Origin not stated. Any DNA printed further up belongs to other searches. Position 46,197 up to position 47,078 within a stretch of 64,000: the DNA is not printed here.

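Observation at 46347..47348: Hydrogenase small subunit fused in frame to a GNAT acetyltransferase domain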

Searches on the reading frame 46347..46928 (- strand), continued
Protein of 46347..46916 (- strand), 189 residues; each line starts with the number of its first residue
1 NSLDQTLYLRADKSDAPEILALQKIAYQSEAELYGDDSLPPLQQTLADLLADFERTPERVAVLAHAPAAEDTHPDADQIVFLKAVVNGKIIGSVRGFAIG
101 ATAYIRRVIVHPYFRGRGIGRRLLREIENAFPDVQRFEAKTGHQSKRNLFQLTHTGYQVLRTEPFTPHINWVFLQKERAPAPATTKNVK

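Call 23: search_solved_structures(query=A1, max_evalue=0.001, show_alignments=3)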
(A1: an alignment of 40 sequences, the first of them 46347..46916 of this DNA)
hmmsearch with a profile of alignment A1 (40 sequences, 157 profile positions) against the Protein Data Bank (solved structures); distinct sequences matched with E-value up to 0.001: 74 (the best 60 are shown).
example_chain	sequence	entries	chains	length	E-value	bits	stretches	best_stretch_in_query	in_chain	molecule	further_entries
2atr_A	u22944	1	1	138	3e-13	52.8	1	39-140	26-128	acetyltransferase, GNAT family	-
6wqb_A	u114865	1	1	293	4.7e-12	48.9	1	4-135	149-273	N-terminal acetyltransferase, GNAT family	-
6wqc_A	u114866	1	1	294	4.8e-12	48.9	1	4-135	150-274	N-terminal acetyltransferase, GNAT family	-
2pdo_A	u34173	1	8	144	1.4e-11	47.4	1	25-135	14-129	Acetyltransferase ypeA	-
4qus_A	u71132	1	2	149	4.1e-11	45.8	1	38-135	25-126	Acetyltransferase YpeA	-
4qvt_A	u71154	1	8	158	4.9e-11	45.6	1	38-135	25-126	Acetyltransferase YpeA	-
5xxr_A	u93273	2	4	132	5.1e-11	45.5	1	33-108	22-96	Protein RibT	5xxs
1q2y_A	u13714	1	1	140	1.1e-09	41.2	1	21-140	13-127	similar to hypothetical proteins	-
7wx5_A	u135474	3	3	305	1.4e-09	40.9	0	42-134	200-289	N-acetyltransferase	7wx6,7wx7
3lod_A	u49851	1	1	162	2e-09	40.3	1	73-152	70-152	Putative acyl-CoA N-acyltransferase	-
6ao7_A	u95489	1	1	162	6.1e-09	38.8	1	58-136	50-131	Acetyltransferase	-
1y9k_A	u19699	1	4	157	7.3e-09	38.5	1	52-136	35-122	IAA acetyltransferase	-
1y9w_A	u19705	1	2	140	2.2e-08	37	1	44-137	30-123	Acetyltransferase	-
1yvk_A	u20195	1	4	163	5.8e-08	35.6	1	52-134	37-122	hypothetical protein BSU33890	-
6zmp_A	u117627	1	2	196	3.1e-07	33.2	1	78-137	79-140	N-terminal acetyltransferase-like protein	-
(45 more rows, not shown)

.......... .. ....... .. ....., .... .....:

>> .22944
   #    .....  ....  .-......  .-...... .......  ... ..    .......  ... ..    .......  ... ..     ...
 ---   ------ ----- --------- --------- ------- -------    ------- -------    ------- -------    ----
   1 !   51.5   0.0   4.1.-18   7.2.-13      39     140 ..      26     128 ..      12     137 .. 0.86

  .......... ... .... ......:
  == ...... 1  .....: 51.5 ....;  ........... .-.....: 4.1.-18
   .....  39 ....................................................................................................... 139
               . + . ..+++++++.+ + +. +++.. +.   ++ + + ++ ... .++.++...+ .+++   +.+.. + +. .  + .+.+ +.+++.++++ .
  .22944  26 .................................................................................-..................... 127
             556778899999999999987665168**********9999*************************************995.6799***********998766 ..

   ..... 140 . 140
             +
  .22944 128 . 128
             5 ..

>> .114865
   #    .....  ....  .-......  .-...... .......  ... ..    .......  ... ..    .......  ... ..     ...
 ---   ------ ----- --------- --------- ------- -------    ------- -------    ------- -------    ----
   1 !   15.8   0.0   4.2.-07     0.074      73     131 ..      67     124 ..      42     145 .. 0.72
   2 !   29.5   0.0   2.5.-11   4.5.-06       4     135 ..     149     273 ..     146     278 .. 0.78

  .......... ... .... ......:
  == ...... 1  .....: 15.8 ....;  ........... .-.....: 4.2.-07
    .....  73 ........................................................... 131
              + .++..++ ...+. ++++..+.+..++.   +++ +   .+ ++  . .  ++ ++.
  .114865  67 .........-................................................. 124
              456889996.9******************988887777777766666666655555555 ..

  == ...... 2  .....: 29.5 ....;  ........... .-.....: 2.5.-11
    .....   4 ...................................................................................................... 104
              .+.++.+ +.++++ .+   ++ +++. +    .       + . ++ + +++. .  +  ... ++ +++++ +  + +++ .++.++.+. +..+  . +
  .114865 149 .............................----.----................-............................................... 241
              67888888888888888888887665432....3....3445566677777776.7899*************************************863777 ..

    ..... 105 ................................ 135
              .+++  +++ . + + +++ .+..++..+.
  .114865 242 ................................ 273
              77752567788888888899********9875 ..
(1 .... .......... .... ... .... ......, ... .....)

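Call 24: list_cluster_members(proteins=[P0128, P0129, P0131, P0143, P0146, P0163, P0170, P0189])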
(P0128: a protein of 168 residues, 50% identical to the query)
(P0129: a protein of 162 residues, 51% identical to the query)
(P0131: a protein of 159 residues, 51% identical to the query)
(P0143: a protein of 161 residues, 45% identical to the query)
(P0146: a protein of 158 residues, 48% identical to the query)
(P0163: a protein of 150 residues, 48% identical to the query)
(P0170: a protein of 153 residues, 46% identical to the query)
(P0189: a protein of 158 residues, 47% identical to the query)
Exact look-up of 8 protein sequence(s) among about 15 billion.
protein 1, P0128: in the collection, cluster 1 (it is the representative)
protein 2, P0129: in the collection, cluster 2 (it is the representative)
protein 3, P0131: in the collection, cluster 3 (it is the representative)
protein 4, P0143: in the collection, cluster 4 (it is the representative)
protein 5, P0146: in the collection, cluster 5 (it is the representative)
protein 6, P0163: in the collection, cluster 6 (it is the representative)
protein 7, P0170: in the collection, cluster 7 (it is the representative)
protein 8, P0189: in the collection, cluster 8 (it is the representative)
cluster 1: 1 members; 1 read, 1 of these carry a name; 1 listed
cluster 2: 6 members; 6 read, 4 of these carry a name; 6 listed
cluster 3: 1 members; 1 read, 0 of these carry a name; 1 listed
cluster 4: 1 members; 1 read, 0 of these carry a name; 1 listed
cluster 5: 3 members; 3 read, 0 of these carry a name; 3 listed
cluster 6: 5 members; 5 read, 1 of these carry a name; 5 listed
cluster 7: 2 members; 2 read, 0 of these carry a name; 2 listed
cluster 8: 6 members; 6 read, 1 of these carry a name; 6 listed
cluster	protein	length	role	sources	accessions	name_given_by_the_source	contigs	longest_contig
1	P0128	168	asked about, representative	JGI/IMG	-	N-acetylglutamate synthase-like GNAT family acetyltransferase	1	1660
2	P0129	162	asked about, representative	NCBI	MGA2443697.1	MAG: GNAT family N-acetyltransferase [Tepidisphaeraceae bacterium]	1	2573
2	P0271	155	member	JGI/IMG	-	ech hydrogenase subunit C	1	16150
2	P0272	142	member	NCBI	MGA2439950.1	MAG: NADH-quinone oxidoreductase subunit B family protein, partial [Tepidisphaeraceae ...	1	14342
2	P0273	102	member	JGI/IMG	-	ribosomal protein S18 acetylase RimI-like enzyme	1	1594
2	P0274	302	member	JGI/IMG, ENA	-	-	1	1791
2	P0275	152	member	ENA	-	-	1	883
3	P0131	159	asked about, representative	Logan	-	-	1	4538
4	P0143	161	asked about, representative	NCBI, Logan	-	-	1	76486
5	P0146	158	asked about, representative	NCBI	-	-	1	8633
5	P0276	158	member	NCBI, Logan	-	-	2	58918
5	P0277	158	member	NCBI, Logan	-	-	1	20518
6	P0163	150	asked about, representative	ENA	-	-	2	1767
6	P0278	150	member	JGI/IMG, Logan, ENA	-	GNAT superfamily N-acetyltransferase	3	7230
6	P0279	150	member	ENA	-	-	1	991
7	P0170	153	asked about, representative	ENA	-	-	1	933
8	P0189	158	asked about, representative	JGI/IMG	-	-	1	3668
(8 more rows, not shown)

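Call 26: find_related_loci(query=P0274, collection=genome_contigs, flank=8000)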
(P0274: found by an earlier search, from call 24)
Query P0274 (302 aa) in genome_contigs; peptide patterns used: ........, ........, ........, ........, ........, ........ (x = any residue, [..] = any of these).
600 stretches matched a pattern (row limit reached: there are more); 599 encode a relative of the query (tblastn E <= 1e-3); the best 80 are kept; 80 distinct loci.
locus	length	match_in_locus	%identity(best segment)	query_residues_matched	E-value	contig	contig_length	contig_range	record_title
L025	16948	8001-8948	60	1-302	6e-121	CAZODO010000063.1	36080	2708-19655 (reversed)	MAG TPA_asm: uncultured Verrucomicrobiota bacterium isolate binchicken_co66_256 genome assembly, contig: NODE_1984_lengt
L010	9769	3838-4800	58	1-301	2e-117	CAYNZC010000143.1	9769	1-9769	MAG TPA_asm: uncultured Verrucomicrobiota bacterium isolate SRP192927_co7_467 genome assembly, contig: NODE_14550_length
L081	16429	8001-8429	75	1-143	2e-72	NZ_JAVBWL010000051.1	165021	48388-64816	MAG: Methanoculleus sp. isolate ZNE14_Bin75 all_Scaff016173, whole genome shotgun sequence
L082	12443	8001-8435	75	1-145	4e-72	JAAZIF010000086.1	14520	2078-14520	MAG: Methanomicrobiales archaeon isolate AS19jrsBPTG_18 3966_AS19, whole genome shotgun sequence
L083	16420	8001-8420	74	1-140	2e-71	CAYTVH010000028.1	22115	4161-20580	MAG TPA_asm: uncultured Oscillospiraceae bacterium isolate SRP315200_co1_592 genome assembly, contig: NODE_4076_length_2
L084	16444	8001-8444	73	1-151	4e-70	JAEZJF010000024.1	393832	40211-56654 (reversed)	MAG: Bacillota bacterium isolate OH_CDB_227 k127_534108, whole genome shotgun sequence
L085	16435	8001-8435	70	1-145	1e-69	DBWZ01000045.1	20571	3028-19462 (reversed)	MAG TPA_asm: Pseudobutyrivibrio sp. UBA1225 UBA1225_contig_1650, whole genome shotgun sequence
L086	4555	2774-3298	62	1-173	8e-70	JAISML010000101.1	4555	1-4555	MAG: Eubacteriales Family XIII. Incertae Sedis bacterium isolate Im510_bin33 k119_252057, whole genome shotgun sequence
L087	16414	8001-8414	75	1-138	2e-69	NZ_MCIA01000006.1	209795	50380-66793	Lacrimispora algidixylanolytica strain SPL73 contig_14, whole genome shotgun sequence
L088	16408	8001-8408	74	6-141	2e-68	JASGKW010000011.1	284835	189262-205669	MAG: Muricomes sp. isolate 5N624 JMF-2111-06-0005.ont.bin.624_10, whole genome shotgun sequence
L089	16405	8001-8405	73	6-140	1e-68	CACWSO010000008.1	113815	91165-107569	MAG: uncultured Clostridiales bacterium isolate RUG10876 genome assembly, contig: RUG10876_asm_8, whole genome shotgun s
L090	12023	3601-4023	72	1-141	3e-68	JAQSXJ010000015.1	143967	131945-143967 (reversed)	MAG: Anaerocolumna sp. isolate L_E1_T20_A_bin.141 scaffold_1238, whole genome shotgun sequence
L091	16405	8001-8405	73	6-140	3e-68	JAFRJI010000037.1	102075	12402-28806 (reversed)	MAG: Bacillota bacterium isolate RGIG2522 Goat_Jejunum-4__c210074, whole genome shotgun sequence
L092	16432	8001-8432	68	6-151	6e-67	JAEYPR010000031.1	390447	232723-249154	MAG: Bacillota bacterium isolate OH_CBB_200 k127_2012835, whole genome shotgun sequence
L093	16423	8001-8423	67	6-146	1e-66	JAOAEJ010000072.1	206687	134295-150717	MAG: Clostridia bacterium isolate SKW257 k141_329934, whole genome shotgun sequence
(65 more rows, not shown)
